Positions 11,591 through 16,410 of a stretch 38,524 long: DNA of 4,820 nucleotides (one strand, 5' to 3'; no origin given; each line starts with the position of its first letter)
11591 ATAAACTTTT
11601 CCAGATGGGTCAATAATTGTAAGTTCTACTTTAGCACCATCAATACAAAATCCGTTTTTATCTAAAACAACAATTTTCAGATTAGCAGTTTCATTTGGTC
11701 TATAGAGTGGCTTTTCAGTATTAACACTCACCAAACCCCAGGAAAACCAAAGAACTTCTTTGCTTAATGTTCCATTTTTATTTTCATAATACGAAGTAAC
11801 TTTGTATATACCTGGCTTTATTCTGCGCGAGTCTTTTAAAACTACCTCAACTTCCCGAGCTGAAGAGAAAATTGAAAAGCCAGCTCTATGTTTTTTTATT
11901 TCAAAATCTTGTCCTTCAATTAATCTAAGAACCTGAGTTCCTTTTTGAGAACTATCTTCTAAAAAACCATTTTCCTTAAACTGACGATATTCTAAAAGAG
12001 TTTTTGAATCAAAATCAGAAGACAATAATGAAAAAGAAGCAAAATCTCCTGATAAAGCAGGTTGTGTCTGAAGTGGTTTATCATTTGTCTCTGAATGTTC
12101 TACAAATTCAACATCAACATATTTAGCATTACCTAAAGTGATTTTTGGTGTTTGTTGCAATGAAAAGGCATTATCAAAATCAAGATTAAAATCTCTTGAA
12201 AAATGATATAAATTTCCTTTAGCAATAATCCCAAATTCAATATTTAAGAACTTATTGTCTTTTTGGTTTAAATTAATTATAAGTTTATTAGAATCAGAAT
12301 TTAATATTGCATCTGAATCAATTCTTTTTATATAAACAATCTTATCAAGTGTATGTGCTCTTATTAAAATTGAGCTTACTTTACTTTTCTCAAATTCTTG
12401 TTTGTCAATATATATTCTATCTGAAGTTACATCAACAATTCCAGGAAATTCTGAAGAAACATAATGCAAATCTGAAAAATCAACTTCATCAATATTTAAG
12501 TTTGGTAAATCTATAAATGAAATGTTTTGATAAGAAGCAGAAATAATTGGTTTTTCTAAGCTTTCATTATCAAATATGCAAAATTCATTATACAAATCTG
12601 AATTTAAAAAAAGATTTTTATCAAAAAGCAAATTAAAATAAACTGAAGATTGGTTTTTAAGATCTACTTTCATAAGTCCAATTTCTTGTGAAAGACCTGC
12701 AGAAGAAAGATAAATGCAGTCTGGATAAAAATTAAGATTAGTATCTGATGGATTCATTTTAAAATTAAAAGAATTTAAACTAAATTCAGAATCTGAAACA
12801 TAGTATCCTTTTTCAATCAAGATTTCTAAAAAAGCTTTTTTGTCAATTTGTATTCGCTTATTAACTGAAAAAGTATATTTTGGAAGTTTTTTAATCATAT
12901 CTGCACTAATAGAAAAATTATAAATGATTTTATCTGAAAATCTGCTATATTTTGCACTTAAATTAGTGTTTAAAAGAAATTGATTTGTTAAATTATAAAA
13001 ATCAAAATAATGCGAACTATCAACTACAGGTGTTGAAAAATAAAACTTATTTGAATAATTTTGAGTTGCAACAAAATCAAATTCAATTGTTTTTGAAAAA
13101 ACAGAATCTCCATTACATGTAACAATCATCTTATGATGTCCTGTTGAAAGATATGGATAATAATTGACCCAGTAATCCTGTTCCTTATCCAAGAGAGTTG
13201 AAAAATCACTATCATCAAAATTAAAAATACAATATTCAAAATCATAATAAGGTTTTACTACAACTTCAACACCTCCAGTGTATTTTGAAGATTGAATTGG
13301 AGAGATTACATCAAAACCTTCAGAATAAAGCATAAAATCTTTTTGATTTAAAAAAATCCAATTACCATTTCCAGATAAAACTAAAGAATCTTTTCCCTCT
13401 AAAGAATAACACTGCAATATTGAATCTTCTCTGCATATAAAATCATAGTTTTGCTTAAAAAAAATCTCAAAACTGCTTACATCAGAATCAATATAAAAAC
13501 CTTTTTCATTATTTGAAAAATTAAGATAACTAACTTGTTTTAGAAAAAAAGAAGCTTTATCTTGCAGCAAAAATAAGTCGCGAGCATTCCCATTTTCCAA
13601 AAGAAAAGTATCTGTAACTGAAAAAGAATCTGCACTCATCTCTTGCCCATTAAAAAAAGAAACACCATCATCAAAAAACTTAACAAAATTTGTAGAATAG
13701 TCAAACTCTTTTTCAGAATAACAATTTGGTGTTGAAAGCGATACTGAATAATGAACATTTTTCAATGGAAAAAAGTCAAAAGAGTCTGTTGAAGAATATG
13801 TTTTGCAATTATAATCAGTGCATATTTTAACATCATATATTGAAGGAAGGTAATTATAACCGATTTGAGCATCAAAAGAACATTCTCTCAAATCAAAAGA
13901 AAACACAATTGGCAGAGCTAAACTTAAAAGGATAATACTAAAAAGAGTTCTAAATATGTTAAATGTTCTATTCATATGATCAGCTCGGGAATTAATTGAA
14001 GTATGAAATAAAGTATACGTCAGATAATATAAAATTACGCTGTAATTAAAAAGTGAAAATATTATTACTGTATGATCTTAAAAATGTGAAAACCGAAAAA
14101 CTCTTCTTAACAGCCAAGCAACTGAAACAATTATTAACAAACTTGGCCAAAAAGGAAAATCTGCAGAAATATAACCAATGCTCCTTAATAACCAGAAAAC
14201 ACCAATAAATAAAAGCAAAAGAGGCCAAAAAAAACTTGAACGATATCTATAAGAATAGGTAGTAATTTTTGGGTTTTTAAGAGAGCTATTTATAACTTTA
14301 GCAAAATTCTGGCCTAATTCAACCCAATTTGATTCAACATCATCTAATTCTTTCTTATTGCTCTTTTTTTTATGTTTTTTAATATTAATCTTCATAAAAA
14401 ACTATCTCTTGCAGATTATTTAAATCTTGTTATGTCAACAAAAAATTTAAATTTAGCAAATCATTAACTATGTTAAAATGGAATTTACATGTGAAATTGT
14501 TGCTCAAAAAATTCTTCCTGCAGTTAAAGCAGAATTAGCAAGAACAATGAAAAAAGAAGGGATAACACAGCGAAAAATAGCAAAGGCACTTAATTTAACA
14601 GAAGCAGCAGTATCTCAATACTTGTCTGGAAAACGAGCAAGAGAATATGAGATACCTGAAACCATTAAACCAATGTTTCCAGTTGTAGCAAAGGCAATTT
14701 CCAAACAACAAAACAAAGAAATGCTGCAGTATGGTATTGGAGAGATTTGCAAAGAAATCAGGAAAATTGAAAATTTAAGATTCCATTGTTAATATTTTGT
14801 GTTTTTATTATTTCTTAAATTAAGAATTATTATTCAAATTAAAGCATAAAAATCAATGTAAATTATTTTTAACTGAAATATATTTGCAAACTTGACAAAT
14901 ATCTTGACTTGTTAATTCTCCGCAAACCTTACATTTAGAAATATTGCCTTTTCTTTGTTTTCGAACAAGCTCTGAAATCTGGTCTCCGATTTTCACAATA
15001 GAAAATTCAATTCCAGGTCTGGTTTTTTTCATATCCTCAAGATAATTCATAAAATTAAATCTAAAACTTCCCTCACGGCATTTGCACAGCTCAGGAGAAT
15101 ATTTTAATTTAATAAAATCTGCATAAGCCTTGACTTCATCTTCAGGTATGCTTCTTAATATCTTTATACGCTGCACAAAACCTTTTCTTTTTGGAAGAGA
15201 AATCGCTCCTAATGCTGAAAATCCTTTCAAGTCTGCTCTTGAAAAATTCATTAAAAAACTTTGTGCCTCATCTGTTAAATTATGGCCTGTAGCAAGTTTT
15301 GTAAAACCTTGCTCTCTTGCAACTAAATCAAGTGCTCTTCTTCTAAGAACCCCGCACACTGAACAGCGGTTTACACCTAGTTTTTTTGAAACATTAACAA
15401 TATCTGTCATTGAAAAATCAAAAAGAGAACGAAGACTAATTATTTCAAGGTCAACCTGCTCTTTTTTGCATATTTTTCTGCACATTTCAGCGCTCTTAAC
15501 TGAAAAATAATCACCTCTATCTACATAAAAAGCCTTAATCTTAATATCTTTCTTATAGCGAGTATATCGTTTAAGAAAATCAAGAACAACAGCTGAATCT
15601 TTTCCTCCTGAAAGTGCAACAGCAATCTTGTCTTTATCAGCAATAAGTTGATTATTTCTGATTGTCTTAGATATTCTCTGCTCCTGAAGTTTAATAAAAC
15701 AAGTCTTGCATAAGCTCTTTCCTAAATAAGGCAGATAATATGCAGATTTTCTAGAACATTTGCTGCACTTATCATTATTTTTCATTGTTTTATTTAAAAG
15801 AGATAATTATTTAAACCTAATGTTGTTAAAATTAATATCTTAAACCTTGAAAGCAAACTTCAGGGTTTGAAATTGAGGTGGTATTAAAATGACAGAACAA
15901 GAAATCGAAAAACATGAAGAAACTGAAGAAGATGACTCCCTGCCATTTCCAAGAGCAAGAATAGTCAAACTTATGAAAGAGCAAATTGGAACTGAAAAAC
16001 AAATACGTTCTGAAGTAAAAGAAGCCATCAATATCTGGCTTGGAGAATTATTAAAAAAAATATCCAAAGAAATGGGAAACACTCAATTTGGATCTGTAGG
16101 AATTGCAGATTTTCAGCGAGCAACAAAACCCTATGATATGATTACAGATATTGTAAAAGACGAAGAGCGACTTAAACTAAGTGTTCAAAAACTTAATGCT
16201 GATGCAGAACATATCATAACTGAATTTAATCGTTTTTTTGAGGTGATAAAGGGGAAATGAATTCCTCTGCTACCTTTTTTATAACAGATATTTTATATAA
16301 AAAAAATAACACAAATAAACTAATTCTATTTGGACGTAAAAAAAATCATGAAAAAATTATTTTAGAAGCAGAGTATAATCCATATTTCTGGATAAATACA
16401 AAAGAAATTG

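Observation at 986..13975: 13-kb single ORF encoding a 4,329-aa mosaic, anchor-less secreted surface protein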

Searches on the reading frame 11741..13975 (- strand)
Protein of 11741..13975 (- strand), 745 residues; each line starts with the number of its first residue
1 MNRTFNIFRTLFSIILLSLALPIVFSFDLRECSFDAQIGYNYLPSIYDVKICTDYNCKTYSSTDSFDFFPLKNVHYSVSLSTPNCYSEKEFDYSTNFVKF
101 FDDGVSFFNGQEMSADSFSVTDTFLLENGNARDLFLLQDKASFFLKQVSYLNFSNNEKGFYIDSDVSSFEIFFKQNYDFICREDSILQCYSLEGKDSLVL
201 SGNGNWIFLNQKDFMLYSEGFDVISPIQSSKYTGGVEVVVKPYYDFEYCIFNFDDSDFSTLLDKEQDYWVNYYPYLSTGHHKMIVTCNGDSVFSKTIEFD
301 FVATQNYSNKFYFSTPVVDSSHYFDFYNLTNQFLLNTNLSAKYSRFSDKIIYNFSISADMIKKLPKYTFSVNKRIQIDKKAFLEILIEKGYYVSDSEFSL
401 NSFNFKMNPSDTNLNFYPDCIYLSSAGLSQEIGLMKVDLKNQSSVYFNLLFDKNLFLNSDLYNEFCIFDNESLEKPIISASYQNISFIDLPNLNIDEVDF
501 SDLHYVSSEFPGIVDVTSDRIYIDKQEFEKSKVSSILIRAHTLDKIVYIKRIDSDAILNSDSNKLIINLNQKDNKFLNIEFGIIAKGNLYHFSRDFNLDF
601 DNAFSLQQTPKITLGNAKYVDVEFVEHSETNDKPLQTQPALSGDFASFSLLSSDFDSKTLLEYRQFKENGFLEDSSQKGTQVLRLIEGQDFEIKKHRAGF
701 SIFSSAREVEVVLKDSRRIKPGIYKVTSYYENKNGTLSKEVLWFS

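Call 40: search_protein_representatives(protein=window:11741-13885:-)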
Query: 715 residues. Proteins with E-value up to 0.001 (for the whole library): 1; up to 1e-10: 1; up to 1e-30: 1. The best 1 are listed.
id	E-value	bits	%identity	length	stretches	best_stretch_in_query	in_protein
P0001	0.0e+00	1581.3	100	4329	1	1-715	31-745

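Call 96: search_protein_families(library=ncbifam, proteins=[window:11741-13975:-], max_evalue=0.1)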
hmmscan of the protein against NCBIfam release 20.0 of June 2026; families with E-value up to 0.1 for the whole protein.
window:11741-13975:- (745 aa): 0 families

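Call 105: search_solved_structures(query=window:11741-13885:-, max_evalue=10)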
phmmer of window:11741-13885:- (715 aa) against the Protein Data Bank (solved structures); distinct sequences matched with E-value up to 10: 1.
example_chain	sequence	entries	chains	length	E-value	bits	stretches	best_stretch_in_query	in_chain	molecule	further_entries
1x6d_A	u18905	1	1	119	2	10.7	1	617-691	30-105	Interleukin-16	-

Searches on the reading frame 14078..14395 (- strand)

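Call 7: search_protein_families(library=pfam, proteins=[window:14078-14395:-], max_evalue=0.001)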
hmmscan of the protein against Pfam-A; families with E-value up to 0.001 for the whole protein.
window:14078-14395:- (105 aa): 2 families
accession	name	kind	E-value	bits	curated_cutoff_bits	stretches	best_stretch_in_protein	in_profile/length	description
PF22570.1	LiaF-TM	-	4.5e-06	27.9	27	1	56-101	1-48/98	LiaF transmembrane domain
PF18917.5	LiaI-LiaF-like_TM1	-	6.7e-06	26.5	27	1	55-94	1-41/42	LiaI-LiaF-like transmembrane region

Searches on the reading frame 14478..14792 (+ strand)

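Call 7: search_protein_families(library=pfam, proteins=[window:14478-14792:+], max_evalue=0.001)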
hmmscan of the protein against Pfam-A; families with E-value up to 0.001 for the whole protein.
window:14478-14792:+ (104 aa): 3 families
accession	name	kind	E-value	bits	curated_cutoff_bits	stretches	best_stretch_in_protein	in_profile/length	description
PF01381.28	HTH_3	-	3.1e-05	24.3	23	1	22-53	3-34/55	Helix-turn-helix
PF13560.12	HTH_31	-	0.00024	21.8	27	1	18-54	4-40/64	Helix-turn-helix domain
PF13412.12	HTH_24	-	0.00036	20.5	21.9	1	24-49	13-38/48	Winged helix-turn-helix DNA-binding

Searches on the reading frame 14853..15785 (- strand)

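Call 7: search_protein_families(library=pfam, proteins=[window:14853-15785:-], max_evalue=0.001)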
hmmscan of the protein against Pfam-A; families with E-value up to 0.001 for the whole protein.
window:14853-15785:- (310 aa): 4 families
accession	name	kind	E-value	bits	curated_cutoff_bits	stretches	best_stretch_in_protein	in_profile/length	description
PF01171.26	ATP_bind_3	-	3.5e-13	50.1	27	1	53-229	1-163/182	PP-loop family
PF22082.2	TtuA_LIM_N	-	1.6e-08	34.9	27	1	6-31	1-26/26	2-thiouridine synthetase TtuA, N-terminal LIM domain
PF03054.22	tRNA_Me_trans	-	0.0001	22.5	20.6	1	53-171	2-129/202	tRNA methyl transferase HUP domain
PF06508.19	QueC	-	0.0003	20.8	22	1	55-185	3-124/210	Queuosine biosynthesis protein QueC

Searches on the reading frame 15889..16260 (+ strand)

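Call 7: search_protein_families(library=pfam, proteins=[window:15889-16260:+], max_evalue=0.001)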
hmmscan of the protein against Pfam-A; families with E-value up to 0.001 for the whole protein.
window:15889-16260:+ (123 aa): 1 family
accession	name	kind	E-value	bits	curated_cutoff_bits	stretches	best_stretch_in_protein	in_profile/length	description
PF00808.29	CBFD_NFYB_HMF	-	1.9e-05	25.3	21.4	1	20-61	3-43/65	Histone-like transcription factor (CBF/NF-Y) and archaeal histone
